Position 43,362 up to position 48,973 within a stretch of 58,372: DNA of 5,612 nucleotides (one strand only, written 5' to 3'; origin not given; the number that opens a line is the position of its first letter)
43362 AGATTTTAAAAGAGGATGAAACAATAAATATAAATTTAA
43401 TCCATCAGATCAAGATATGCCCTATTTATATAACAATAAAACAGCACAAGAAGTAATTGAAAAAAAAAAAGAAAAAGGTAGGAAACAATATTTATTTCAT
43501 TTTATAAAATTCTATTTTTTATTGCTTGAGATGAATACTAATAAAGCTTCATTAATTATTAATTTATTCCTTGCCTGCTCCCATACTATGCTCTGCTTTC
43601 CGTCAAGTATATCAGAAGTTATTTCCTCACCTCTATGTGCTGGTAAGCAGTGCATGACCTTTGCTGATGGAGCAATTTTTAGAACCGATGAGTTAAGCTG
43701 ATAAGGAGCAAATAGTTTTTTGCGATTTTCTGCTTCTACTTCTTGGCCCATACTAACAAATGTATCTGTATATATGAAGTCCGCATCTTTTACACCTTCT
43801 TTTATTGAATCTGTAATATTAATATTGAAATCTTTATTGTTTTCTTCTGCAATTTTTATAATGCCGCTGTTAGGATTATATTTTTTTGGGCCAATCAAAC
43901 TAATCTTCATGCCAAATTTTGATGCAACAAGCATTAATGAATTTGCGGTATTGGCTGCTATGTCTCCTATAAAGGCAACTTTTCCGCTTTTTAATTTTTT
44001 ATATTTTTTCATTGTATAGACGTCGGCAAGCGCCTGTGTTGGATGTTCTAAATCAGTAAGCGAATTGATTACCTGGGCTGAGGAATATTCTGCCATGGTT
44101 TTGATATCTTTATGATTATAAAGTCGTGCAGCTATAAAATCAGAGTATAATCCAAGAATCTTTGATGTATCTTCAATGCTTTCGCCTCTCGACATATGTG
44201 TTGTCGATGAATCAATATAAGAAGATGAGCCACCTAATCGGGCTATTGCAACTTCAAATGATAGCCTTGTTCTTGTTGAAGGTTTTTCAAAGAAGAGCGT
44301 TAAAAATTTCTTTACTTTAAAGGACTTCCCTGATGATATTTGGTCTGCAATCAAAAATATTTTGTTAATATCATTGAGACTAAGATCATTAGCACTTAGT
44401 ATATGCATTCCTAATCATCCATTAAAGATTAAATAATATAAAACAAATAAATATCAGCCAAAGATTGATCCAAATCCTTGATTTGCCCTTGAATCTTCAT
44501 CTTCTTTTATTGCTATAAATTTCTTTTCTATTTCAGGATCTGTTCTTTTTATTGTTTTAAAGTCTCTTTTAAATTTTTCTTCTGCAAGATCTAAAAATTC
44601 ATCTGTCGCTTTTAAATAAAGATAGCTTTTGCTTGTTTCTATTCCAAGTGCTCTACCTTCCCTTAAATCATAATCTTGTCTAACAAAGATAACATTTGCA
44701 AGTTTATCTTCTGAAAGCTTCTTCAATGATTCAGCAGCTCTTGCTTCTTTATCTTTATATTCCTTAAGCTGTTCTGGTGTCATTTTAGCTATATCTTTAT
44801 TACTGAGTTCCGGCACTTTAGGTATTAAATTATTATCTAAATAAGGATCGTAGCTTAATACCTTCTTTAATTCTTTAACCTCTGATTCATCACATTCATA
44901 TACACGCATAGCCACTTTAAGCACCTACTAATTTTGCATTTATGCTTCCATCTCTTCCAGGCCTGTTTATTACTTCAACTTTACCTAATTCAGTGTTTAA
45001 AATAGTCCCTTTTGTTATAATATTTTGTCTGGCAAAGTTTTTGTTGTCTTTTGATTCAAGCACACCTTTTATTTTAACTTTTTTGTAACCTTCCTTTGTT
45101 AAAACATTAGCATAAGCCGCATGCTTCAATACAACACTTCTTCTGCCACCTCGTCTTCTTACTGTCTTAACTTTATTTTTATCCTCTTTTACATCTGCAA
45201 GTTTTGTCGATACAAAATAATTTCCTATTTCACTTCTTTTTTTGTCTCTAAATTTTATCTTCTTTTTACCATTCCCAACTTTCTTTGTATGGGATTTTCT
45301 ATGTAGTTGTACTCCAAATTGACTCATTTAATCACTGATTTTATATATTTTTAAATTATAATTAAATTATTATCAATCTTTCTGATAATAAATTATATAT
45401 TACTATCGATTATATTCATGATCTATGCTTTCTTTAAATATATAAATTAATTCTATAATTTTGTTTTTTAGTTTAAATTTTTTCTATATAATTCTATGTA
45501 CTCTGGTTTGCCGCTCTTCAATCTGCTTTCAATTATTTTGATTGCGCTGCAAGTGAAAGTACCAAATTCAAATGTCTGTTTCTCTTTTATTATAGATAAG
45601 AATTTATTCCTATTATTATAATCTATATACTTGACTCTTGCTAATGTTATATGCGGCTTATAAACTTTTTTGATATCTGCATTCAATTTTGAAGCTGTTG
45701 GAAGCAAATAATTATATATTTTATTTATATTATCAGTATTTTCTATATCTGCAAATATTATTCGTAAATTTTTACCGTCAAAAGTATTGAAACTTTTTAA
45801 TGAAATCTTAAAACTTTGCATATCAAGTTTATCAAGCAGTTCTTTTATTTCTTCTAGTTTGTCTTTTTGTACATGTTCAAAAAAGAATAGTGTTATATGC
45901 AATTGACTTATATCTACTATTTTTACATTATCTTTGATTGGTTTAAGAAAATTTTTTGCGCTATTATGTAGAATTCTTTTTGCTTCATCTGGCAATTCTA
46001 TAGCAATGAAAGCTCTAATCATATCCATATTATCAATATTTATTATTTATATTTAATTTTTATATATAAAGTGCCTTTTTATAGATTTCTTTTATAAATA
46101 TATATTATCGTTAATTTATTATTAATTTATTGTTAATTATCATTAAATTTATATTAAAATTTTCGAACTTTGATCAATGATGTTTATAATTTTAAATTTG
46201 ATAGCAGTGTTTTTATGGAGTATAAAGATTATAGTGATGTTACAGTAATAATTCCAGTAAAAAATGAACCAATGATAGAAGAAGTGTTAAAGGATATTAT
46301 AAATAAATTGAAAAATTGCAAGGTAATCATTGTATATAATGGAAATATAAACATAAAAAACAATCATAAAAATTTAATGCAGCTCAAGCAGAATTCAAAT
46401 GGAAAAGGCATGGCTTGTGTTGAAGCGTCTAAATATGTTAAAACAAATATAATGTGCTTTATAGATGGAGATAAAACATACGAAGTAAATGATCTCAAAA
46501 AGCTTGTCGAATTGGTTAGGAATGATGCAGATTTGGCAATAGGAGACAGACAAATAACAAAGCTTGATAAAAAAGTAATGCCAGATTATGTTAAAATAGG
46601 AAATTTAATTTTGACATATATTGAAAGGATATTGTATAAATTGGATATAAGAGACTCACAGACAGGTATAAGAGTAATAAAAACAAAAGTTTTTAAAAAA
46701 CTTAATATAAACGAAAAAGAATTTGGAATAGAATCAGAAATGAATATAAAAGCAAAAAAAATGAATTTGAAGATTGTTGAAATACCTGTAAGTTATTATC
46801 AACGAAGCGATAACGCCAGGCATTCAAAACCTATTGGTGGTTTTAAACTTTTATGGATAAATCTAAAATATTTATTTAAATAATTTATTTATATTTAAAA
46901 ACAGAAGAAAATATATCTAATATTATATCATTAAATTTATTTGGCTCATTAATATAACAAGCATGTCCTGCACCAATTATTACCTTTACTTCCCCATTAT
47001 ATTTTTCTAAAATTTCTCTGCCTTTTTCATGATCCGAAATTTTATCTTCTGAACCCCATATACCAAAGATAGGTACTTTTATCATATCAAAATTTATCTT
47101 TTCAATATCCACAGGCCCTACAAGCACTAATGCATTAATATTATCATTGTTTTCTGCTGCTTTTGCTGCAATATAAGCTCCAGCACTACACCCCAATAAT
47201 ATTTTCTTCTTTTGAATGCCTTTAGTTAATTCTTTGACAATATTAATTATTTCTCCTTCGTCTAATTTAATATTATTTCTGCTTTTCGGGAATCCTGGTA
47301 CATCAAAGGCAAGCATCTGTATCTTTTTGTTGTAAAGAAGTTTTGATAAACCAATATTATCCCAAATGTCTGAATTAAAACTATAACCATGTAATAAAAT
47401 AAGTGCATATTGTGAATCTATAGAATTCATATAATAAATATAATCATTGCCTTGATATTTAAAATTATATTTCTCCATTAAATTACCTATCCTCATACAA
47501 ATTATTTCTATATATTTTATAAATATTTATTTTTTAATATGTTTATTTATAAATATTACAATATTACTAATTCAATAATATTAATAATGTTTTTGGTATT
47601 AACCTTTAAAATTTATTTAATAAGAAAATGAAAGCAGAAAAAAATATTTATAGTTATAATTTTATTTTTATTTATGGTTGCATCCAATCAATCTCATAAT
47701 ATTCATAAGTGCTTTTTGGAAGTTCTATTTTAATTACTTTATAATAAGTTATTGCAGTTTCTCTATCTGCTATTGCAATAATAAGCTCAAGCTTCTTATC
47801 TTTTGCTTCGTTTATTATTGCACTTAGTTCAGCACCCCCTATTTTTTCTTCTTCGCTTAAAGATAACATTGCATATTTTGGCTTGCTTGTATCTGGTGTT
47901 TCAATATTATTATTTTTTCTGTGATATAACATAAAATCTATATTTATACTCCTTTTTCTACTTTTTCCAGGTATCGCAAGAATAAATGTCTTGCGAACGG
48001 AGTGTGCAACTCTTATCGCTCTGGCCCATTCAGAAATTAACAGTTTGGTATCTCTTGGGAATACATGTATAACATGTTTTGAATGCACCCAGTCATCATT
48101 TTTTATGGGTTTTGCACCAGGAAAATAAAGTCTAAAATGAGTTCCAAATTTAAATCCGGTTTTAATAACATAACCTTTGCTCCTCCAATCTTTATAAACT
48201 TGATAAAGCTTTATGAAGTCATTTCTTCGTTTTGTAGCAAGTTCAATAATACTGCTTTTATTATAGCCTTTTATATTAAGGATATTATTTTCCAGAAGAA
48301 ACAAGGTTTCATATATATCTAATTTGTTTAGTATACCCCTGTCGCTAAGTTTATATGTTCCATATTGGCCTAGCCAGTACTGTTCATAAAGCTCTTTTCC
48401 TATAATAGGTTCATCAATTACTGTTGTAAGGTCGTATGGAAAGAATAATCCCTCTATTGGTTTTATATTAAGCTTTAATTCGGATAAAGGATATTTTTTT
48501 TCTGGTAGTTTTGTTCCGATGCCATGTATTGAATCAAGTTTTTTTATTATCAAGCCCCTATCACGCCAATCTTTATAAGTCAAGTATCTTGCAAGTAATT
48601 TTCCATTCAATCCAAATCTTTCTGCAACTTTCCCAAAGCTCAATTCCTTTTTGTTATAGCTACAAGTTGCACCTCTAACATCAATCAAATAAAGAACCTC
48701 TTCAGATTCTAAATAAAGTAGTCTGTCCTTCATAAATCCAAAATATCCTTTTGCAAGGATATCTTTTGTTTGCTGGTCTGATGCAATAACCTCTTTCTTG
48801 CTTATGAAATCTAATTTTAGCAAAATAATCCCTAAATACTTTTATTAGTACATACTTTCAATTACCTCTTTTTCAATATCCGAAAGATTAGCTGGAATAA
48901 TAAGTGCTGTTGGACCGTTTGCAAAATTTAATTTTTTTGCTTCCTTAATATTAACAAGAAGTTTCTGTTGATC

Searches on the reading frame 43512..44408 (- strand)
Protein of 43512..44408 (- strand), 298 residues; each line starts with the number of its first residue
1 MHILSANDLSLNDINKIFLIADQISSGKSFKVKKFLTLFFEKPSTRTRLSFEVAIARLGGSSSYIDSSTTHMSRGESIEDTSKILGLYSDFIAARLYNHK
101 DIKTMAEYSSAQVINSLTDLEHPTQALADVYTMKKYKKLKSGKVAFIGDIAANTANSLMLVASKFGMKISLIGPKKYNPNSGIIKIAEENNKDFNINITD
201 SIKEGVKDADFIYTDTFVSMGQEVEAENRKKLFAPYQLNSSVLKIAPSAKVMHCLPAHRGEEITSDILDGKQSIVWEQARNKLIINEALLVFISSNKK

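Call 38: search_protein_families(library=pfam, proteins=[window:43512-44408:-], max_evalue=0.001)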
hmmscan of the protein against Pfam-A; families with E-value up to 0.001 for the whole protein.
window:43512-44408:- (298 aa): 2 families
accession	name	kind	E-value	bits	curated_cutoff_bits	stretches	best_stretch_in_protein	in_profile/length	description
PF00185.30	OTCace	-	2.7e-50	170.9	29.4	1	143-292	4-156/157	Aspartate/ornithine carbamoyltransferase, Asp/Orn binding domain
PF02729.26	OTCace_N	-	7.1e-39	133.7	29.9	1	2-134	2-147/148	Aspartate/ornithine carbamoyltransferase, carbamoyl-P binding domain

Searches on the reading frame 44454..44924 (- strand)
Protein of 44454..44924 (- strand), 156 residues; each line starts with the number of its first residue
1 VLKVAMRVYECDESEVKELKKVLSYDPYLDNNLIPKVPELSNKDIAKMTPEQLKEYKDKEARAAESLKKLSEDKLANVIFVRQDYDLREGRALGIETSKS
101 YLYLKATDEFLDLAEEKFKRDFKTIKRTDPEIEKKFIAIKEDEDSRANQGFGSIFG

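Call 38: search_protein_families(library=pfam, proteins=[window:44454-44924:-], max_evalue=0.001)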
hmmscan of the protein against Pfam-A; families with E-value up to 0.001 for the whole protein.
window:44454-44924:- (156 aa): 0 families

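Call 91: search_protein_families(library=pfam, proteins=[window:44454-44924:-], max_evalue=0.1)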
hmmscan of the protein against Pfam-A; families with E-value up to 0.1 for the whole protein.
window:44454-44924:- (156 aa): 3 families
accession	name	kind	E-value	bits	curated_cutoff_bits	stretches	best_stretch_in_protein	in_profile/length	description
PF15335.11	CAAP1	-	0.0038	18.1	25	1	40-79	22-63/63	Caspase activity and apoptosis inhibitor 1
PF01704.24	UDPGP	-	0.044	12.9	22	1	40-121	21-95/413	UTP--glucose-1-phosphate uridylyltransferase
PF25037.1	VPS13_C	-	0.1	13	21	0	52-147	12-104/114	Intermembrane lipid transfer protein VPS13, C-terminal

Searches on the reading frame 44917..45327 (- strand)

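Call 38: search_protein_families(library=pfam, proteins=[window:44917-45327:-], max_evalue=0.001)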
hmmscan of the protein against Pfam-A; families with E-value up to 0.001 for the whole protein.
window:44917-45327:- (136 aa): 1 family
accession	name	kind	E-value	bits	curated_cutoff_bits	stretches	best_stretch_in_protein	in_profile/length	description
PF01201.27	Ribosomal_S8e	-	3.4e-21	76.3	30.2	1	11-134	2-133/133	Ribosomal protein S8e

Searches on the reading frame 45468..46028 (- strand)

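Call 38: search_protein_families(library=pfam, proteins=[window:45468-46028:-], max_evalue=0.001)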
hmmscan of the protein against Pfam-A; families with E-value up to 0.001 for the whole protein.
window:45468-46028:- (186 aa): 3 families
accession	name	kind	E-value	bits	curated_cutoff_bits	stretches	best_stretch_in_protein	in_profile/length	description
PF02834.22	LigT_PEase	-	2e-16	60.3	23.3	2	11-86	2-80/87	LigT like Phosphoesterase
PF10469.15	AKAP7_NLS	-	5e-13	49.8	24.4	1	38-168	38-190/208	AKAP7 2'5' RNA ligase-like domain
PF13563.12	2_5_RNA_ligase2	-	5.8e-09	36.6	27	1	41-133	24-117/152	2'-5' RNA ligase superfamily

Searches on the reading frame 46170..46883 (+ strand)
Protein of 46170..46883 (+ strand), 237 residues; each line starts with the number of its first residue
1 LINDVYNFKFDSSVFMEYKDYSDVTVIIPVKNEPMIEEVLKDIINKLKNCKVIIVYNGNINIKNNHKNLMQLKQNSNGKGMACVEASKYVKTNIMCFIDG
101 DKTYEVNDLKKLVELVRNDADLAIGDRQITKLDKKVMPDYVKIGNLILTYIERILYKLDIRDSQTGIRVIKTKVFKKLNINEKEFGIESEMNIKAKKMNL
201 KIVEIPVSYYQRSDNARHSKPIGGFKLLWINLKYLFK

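Call 38: search_protein_families(library=pfam, proteins=[window:46170-46883:+], max_evalue=0.001)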
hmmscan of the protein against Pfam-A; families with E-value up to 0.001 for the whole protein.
window:46170-46883:+ (237 aa): 1 family
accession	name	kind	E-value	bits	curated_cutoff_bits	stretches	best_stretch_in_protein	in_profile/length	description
PF00535.33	Glycos_transf_2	-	1.5e-13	51.5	23.3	1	25-177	1-166/168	Glycosyl transferase family 2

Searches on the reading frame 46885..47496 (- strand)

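Call 38: search_protein_families(library=pfam, proteins=[window:46885-47496:-], max_evalue=0.001)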
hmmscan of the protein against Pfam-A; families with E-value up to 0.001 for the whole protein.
window:46885-47496:- (203 aa): 5 families
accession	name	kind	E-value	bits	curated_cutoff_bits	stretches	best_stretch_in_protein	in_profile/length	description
PF00561.26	Abhydrolase_1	-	8.1e-16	58.8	25.8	1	31-128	2-102/245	alpha/beta hydrolase fold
PF12697.13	Abhydrolase_6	-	1.3e-10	42.8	26.3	1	32-128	1-93/217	Alpha/beta hydrolase family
PF12146.15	Hydrolase_4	-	1.7e-10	41.1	27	1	31-129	6-110/239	Serine aminopeptidase, S33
PF01738.24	DLH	-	1.2e-05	25.5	21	1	74-181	75-189/217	Dienelactone hydrolase family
PF12695.13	Abhydrolase_5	-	0.0004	20.6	27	1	95-180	56-142/164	Alpha/beta hydrolase family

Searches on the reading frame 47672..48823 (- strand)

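Call 38: search_protein_families(library=pfam, proteins=[window:47672-48823:-], max_evalue=0.001)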
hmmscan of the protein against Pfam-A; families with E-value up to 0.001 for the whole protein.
window:47672-48823:- (383 aa): 2 families
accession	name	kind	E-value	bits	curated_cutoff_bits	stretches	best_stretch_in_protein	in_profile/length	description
PF01974.23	tRNA_int_endo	-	5.5e-30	103.7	27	1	203-285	1-77/85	tRNA intron endonuclease, catalytic C-terminal domain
PF02778.19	tRNA_int_endo_N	-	1.5e-07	31.2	21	1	8-63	6-63/67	tRNA intron endonuclease, N-terminal domain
